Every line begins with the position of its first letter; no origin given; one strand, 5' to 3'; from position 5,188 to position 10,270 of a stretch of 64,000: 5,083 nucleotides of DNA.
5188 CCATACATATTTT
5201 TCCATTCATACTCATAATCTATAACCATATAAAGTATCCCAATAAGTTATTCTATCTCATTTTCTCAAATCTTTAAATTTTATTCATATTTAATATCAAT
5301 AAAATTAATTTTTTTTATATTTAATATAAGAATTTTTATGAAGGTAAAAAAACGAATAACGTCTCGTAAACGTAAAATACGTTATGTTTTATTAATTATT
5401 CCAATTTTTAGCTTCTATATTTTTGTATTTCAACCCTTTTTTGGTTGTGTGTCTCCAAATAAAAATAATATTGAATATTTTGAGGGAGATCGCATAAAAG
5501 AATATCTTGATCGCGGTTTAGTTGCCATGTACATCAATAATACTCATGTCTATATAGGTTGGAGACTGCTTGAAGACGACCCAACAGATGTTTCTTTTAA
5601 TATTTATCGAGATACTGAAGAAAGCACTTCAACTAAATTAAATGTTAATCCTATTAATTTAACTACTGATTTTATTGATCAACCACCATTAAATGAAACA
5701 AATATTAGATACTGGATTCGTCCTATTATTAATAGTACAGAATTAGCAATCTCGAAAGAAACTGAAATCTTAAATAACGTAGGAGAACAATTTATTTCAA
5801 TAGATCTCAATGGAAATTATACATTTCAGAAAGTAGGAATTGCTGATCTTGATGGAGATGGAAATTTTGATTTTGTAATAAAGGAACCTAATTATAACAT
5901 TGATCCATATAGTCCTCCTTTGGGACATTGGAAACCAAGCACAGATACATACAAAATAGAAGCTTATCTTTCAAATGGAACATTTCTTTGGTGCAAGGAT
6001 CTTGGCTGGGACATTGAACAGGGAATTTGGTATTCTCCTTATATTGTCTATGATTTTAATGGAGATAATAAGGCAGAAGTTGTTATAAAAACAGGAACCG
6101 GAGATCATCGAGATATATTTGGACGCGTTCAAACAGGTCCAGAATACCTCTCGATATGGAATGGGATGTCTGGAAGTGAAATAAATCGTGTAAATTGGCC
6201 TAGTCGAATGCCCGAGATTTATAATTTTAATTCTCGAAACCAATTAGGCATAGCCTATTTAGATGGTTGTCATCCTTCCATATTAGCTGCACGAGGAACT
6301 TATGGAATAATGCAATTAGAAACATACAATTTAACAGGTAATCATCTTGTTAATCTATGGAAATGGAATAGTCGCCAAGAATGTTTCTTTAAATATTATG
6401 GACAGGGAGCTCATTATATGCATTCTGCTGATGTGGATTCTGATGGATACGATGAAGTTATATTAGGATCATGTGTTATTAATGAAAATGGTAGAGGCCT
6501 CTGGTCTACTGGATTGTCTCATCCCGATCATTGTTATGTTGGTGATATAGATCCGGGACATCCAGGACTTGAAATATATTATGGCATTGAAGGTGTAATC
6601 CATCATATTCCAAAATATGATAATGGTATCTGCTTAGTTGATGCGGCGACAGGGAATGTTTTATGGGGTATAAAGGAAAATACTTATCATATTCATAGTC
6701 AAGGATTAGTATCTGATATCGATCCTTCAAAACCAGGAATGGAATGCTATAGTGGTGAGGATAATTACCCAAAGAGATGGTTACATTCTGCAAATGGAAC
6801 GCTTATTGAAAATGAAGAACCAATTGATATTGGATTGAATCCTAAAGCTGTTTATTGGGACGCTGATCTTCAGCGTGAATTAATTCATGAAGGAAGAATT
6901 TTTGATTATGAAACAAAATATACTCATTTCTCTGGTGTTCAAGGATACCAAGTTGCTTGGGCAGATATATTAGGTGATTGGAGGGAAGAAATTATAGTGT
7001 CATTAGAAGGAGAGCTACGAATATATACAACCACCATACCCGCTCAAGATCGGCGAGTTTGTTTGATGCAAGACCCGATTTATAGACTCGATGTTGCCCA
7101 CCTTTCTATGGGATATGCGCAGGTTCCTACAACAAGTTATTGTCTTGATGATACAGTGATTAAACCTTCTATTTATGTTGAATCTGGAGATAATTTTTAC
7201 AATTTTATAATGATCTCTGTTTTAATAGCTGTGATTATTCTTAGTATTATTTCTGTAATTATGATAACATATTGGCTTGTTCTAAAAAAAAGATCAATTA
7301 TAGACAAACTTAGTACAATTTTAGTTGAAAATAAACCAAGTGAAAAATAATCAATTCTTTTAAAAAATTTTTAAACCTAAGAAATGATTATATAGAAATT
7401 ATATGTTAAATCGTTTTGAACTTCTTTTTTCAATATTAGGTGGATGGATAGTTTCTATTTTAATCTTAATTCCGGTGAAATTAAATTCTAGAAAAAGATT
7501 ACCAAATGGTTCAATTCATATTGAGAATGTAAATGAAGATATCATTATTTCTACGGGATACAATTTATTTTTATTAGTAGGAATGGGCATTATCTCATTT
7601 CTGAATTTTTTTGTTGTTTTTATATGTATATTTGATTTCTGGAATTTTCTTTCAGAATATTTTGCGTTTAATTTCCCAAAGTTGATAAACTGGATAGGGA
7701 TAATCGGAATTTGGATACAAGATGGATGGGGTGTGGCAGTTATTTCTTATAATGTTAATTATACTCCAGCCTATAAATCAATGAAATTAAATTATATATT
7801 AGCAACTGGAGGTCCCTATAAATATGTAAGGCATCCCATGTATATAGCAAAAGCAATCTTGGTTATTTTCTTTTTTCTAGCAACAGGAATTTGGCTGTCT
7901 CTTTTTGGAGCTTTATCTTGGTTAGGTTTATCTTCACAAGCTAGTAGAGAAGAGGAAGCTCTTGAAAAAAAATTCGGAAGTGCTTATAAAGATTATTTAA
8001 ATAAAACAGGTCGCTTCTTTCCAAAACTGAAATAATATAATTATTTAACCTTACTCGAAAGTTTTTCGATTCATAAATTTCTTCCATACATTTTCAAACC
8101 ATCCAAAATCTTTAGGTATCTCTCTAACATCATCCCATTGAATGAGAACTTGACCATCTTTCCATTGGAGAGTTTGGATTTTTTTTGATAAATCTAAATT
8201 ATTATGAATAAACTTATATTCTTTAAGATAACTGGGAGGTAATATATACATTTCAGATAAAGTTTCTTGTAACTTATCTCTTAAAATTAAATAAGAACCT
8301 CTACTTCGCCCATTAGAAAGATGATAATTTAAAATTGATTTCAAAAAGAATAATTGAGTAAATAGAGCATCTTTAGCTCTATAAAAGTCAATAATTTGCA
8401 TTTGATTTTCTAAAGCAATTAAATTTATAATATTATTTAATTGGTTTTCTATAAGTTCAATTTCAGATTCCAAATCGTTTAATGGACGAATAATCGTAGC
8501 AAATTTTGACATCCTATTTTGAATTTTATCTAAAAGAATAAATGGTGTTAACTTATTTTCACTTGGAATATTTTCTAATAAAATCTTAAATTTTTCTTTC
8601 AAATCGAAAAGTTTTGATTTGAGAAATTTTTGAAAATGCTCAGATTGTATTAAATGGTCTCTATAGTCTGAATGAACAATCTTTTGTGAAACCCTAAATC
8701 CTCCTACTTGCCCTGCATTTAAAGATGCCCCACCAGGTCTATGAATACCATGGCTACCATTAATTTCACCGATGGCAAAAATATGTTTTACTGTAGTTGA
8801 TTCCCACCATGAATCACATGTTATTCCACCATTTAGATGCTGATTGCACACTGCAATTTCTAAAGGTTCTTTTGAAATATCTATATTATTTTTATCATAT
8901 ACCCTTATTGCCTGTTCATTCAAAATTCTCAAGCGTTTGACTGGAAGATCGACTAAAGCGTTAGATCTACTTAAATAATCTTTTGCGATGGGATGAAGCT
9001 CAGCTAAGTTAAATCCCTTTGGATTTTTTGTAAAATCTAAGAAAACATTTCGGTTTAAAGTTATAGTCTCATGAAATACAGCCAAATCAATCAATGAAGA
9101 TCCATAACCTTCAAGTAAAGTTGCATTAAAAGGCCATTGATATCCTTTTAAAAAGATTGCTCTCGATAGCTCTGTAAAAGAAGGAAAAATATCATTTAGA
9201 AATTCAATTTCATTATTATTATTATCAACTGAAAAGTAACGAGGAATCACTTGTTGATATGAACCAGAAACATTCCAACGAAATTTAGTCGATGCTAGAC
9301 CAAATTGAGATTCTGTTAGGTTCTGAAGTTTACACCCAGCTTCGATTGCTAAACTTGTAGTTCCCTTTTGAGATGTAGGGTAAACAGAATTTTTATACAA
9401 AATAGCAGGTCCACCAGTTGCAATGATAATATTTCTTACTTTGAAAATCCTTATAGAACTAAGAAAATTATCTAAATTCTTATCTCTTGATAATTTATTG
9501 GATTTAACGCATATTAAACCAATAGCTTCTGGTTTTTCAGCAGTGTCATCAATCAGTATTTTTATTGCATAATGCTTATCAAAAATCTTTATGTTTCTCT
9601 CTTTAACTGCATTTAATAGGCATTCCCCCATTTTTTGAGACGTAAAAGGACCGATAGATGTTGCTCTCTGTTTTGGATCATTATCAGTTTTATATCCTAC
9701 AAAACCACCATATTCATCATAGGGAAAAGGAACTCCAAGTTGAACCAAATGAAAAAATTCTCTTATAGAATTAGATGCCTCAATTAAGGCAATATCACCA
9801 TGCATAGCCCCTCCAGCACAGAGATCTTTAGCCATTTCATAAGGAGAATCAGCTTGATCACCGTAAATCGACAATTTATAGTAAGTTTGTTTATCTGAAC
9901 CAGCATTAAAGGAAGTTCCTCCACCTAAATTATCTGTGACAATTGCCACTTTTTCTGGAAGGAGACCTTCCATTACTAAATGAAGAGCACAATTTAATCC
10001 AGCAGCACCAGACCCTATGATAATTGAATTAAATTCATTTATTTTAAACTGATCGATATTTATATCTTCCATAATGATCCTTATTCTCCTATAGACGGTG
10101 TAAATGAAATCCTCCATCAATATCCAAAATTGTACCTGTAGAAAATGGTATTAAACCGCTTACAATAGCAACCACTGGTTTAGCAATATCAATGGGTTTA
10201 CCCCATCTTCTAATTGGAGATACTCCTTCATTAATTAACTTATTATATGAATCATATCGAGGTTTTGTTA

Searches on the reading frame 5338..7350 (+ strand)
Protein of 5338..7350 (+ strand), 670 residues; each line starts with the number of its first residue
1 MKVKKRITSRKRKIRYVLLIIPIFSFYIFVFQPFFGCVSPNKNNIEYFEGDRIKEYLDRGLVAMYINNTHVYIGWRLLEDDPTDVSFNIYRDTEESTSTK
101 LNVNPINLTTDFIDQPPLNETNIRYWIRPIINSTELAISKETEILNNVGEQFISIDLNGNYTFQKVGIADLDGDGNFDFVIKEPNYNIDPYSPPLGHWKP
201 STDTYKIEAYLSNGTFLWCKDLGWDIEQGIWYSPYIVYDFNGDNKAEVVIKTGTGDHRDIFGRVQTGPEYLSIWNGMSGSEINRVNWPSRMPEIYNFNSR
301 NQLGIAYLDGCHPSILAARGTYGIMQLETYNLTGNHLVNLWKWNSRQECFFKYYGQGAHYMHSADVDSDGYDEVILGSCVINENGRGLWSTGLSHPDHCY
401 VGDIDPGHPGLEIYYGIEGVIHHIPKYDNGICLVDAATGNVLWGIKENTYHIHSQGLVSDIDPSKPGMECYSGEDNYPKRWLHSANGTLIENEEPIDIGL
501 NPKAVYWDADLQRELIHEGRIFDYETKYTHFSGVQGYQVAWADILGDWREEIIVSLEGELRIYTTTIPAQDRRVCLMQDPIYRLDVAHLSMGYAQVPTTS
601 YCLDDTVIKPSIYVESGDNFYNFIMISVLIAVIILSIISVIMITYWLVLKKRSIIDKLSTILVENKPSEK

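Call 36: search_protein_families(library=pfam, proteins=[window:5338-7350:+], max_evalue=0.001)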
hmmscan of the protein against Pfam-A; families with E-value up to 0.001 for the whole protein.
window:5338-7350:+ (670 aa): 4 families
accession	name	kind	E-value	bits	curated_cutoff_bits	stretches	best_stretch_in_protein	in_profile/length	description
PF21348.3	RGL11_C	-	4.2e-92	309.9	27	1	160-608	21-485/490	Rhamnogalacturonan lyase family 11, C-terminal domain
PF18370.7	RGI_lyase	-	5e-16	59.3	27.8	1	54-143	3-84/86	Rhamnogalacturonan I lyases beta-sheet domain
PF01839.29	FG-GAP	-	1.1e-09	38.4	22.1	0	166-187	5-26/37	FG-GAP repeat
PF13517.12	FG-GAP_3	-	1.2e-08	35.8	26.9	0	150-180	30-60/61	FG-GAP-like repeat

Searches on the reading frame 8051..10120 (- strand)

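Call 36: search_protein_families(library=pfam, proteins=[window:8051-10120:-], max_evalue=0.001)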
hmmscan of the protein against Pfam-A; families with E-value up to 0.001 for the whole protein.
window:8051-10120:- (689 aa): 3 families
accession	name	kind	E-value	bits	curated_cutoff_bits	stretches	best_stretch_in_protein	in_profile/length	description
PF00890.30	FAD_binding_2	-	2.6e-17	63.6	20.4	1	32-279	2-258/414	FAD binding domain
PF07992.20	Pyr_redox_2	-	1.6e-05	25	26.1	0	32-62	3-30/291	Pyridine nucleotide-disulphide oxidoreductase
PF01266.30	DAO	-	0.00012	22.2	27.9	1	33-74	3-43/353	FAD dependent oxidoreductase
